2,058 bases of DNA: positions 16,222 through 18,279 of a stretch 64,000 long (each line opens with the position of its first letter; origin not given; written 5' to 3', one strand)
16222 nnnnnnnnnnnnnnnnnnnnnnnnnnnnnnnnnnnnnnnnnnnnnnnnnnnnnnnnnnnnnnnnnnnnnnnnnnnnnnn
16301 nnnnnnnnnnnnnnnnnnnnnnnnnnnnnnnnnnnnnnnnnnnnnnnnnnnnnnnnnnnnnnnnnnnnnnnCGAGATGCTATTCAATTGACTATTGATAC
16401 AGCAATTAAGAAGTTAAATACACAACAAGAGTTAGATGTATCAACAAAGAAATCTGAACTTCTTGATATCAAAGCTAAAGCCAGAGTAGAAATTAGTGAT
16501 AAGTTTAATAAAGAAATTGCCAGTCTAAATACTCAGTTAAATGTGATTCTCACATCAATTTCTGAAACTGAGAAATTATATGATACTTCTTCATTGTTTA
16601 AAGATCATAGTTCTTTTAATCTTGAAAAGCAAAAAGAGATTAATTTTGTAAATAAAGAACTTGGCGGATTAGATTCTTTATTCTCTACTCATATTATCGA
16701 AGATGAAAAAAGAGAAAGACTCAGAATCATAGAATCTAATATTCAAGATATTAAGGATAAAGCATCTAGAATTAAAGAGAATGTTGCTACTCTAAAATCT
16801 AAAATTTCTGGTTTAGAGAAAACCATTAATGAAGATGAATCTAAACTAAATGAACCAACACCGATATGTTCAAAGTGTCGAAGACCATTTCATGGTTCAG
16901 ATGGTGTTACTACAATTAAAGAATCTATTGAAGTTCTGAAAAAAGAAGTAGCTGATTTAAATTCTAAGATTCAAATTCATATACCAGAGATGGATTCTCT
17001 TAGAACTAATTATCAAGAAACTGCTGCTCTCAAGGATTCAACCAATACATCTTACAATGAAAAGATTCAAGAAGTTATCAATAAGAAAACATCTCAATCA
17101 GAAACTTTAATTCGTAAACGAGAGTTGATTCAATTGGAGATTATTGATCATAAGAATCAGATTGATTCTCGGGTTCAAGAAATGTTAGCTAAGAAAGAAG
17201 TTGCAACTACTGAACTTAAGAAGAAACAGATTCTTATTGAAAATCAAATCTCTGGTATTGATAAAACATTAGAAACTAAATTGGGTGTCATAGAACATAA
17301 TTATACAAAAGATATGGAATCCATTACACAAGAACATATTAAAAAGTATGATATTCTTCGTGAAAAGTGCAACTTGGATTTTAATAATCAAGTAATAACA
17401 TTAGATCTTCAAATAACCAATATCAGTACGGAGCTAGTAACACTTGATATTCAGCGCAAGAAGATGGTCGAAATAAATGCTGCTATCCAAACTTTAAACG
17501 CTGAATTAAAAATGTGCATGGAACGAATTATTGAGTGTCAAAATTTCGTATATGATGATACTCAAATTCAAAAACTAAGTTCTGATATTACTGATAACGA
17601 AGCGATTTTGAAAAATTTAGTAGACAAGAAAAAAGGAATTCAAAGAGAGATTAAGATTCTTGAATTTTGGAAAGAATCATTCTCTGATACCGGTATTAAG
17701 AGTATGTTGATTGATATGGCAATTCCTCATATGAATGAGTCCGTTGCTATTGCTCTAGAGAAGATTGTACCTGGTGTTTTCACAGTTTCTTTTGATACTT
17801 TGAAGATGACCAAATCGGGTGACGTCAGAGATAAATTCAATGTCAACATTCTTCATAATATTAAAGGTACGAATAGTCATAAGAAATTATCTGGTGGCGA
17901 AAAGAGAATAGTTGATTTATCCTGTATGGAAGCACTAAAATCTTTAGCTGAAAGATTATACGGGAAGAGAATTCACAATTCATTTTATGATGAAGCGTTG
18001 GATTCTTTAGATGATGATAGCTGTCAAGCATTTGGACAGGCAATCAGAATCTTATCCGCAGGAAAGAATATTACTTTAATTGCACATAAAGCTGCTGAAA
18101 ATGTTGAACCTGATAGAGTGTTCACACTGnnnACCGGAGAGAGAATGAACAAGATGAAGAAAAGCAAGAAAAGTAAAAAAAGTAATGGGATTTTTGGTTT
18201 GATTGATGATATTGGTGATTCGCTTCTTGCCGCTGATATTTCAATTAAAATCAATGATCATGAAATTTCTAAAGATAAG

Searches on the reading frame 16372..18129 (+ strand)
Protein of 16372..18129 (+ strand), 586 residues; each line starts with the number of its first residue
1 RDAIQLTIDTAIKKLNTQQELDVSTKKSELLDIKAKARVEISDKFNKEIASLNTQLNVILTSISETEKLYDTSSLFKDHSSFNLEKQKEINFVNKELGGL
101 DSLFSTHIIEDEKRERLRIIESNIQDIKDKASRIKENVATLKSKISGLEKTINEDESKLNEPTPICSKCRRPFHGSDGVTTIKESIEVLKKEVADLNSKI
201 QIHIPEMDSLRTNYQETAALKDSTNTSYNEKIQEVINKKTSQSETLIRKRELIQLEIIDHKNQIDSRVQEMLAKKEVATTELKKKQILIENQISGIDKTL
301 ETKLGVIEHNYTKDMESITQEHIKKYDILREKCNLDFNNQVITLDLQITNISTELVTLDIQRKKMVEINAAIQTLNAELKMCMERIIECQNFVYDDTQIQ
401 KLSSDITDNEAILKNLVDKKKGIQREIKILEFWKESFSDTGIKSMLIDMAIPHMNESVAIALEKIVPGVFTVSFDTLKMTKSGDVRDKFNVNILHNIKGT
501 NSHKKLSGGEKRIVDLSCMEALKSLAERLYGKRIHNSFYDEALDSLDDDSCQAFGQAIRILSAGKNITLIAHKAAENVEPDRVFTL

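Call 25: find_related_loci(query=A1, collection=metagenome_contigs, flank=10000)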
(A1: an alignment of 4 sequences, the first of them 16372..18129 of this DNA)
Query A1 (586 aa) in metagenome_contigs; peptide patterns used: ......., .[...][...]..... (x = any residue, [..] = any of these).
599 stretches matched a pattern (row limit reached: there are more); 13 encode a relative of the query (tblastn E <= 1e-3); 13 distinct loci.
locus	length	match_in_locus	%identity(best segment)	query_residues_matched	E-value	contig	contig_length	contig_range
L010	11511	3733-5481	77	4-586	0e+0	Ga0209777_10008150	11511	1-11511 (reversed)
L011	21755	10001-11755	73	1-585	0e+0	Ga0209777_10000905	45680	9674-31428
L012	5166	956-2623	49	23-586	3e-165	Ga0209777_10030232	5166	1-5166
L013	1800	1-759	91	334-586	6e-168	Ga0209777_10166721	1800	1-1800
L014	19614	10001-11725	47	12-586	1e-153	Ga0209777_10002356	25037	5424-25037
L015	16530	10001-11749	41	4-586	2e-132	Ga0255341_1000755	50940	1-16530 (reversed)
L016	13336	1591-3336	43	5-586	6e-132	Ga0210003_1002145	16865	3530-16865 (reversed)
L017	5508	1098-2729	41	31-586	4e-130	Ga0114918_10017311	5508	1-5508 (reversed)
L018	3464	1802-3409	41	51-584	9e-133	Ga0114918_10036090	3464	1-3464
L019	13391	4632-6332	42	23-586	2e-128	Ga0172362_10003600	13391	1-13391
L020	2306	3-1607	41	52-584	1e-135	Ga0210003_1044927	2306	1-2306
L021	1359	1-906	61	285-586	2e-127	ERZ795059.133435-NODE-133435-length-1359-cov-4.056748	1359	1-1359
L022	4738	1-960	45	267-586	6e-90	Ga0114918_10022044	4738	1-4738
